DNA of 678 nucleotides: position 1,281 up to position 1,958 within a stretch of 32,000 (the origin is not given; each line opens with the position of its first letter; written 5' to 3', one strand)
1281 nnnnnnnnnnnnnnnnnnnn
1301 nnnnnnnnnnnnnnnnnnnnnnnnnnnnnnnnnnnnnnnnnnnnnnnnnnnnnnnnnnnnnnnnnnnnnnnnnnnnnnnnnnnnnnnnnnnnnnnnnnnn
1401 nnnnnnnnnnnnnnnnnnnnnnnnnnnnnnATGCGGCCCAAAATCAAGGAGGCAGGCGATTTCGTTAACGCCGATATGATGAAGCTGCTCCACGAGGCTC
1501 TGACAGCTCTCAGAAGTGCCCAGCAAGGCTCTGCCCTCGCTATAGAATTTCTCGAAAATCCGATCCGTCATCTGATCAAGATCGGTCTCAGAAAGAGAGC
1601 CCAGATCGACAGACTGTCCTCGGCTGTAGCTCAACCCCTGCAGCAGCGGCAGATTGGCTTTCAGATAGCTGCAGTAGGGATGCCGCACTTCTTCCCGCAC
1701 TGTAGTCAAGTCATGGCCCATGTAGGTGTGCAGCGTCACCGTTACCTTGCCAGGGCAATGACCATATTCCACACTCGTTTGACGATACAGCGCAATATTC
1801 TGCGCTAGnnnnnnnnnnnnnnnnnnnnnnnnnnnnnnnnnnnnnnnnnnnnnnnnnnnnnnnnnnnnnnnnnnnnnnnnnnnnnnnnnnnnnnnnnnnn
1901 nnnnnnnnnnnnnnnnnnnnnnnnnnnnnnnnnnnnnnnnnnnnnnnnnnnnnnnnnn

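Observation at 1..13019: FAAL-primed PKS locus back-to-back with a receptor / binding-protein / exporter operon: candidate lipidic polyketide metallophore system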

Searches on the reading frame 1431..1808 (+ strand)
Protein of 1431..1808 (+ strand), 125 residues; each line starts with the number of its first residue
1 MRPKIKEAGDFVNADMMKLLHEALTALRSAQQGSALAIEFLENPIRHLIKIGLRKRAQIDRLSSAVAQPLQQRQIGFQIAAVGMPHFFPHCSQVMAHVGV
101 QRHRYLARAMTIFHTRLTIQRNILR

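Call 9: search_protein_families(library=pfam, proteins=[window:1431-1808:+])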
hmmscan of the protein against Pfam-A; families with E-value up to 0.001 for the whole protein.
window:1431-1808:+ (125 aa): 0 families
